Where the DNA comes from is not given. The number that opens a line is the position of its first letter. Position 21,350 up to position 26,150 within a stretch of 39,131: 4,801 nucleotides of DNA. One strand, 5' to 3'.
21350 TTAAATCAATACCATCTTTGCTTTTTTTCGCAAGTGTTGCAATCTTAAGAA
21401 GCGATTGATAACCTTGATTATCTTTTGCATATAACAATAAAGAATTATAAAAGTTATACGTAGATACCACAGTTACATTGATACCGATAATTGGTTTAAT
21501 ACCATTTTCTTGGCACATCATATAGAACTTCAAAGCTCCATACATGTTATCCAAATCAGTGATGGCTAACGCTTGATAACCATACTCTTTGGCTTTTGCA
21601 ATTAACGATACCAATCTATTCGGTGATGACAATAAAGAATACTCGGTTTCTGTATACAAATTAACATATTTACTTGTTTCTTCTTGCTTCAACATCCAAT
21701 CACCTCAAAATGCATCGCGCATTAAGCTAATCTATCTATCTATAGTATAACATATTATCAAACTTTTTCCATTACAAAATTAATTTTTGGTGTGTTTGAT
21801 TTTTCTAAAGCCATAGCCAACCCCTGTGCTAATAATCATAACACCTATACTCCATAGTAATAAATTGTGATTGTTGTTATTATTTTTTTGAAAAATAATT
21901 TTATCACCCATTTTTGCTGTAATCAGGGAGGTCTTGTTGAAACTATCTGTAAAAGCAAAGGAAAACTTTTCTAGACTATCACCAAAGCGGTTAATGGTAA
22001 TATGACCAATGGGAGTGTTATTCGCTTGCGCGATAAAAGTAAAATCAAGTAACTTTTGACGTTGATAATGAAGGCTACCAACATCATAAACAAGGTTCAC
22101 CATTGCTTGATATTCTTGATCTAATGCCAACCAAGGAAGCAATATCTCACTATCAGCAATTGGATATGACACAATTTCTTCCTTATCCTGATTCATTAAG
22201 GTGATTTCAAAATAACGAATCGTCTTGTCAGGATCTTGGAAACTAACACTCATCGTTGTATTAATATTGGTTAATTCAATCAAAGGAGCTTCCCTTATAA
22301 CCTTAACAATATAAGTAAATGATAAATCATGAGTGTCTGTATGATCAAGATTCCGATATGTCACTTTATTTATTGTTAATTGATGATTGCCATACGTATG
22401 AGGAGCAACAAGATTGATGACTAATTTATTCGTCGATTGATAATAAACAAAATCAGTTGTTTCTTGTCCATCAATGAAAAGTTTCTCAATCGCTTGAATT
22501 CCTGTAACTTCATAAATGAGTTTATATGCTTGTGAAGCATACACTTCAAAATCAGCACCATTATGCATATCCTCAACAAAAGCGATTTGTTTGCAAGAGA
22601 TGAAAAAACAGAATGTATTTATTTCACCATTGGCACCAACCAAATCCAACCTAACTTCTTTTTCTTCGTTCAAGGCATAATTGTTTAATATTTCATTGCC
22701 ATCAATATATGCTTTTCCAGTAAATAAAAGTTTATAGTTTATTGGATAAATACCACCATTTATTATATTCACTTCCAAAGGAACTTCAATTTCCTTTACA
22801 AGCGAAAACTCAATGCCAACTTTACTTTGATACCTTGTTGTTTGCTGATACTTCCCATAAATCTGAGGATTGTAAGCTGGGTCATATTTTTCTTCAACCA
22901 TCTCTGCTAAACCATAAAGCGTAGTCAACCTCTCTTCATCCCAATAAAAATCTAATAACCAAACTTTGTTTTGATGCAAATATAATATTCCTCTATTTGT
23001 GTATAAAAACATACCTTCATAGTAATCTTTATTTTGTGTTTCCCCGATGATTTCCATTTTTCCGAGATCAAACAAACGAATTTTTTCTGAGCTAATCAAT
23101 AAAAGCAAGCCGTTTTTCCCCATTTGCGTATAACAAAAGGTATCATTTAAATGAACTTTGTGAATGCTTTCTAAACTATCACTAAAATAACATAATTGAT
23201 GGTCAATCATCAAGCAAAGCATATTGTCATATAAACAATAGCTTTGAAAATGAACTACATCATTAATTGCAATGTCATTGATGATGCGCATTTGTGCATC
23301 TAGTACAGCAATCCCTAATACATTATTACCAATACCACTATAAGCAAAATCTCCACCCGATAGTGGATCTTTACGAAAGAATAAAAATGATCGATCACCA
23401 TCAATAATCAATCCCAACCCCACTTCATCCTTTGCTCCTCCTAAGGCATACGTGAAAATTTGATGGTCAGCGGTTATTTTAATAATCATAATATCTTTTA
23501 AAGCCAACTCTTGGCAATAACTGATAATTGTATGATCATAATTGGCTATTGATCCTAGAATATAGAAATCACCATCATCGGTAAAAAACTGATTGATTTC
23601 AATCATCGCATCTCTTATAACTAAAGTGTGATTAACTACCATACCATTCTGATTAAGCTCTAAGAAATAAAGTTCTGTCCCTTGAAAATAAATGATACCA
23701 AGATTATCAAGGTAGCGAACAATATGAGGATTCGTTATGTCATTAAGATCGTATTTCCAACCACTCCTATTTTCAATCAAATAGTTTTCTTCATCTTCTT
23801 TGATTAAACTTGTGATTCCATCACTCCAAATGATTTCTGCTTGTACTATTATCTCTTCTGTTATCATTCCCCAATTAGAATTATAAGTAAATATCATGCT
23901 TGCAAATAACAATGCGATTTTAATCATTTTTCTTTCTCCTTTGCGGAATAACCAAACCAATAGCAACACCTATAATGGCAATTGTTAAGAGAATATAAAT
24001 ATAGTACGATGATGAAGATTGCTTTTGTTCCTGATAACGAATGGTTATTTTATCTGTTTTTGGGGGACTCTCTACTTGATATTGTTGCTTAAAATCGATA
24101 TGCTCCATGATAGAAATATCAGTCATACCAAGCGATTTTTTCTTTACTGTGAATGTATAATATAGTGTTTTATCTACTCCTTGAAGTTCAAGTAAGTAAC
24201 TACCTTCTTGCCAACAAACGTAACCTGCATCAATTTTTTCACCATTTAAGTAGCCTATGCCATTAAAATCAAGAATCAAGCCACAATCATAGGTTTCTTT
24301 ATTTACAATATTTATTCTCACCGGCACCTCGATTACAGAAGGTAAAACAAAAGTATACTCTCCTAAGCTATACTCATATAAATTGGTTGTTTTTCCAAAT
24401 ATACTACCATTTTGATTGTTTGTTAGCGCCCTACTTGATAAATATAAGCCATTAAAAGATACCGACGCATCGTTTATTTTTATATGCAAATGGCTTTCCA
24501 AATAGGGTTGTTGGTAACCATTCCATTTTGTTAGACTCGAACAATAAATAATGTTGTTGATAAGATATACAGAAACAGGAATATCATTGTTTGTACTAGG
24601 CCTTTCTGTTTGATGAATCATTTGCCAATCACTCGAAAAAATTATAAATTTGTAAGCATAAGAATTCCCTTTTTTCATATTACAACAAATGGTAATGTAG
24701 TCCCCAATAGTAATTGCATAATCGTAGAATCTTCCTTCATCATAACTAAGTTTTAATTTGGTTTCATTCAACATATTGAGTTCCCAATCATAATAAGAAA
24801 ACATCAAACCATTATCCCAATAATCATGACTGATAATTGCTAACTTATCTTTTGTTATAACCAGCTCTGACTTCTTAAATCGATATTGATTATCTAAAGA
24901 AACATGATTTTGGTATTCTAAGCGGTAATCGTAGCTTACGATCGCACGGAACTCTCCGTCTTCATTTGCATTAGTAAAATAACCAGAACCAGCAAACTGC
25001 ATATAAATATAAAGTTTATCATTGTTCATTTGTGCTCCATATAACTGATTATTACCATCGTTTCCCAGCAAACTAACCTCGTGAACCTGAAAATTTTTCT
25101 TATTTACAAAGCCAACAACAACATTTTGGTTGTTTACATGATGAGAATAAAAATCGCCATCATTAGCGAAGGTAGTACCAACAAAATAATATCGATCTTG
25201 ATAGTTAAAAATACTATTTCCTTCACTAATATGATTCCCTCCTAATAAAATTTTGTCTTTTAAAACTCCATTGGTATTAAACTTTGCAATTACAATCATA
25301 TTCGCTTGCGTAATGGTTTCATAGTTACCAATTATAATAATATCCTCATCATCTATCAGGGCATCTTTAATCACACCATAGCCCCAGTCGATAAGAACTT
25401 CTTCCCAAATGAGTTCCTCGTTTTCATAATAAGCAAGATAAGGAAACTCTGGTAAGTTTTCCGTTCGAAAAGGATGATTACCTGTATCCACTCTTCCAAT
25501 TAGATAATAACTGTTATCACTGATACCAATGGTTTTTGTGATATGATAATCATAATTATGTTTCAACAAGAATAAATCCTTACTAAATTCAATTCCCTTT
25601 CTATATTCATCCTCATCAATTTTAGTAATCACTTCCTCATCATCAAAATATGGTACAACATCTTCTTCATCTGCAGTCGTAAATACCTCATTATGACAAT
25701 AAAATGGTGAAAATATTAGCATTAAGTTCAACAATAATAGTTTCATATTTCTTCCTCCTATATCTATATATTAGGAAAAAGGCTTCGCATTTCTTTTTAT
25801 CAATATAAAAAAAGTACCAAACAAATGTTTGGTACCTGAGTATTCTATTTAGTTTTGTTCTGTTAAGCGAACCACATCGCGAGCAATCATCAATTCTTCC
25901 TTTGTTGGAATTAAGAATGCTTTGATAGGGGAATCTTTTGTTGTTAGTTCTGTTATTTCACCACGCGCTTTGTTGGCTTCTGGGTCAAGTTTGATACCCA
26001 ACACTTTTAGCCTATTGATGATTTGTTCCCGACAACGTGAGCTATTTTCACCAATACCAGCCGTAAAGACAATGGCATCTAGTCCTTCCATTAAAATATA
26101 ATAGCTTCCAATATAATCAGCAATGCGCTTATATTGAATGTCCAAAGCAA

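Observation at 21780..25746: Translationally coupled pair of distantly paralogous, tail-anchored giant surface proteins of unknown family between ackA and dnaE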

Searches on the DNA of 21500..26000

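Call 65: search_rna_families(source=window, start=21500, end=26000, threshold=evalue, max_evalue=1)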
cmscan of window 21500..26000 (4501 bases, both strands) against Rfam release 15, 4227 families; matches with E-value up to 1: 1.
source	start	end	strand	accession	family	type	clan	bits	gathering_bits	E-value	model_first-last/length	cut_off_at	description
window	25606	25699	+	RF02706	TeloSII_ncR30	Gene; sRNA;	-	23.4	86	0.029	1-226/226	no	TeloSII non coding RNA 30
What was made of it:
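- Tried and rejected: Rfam on 21500-26000 gave no credible RNA element; the single sub-threshold hit scored 23 bits against 86 (call 65).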
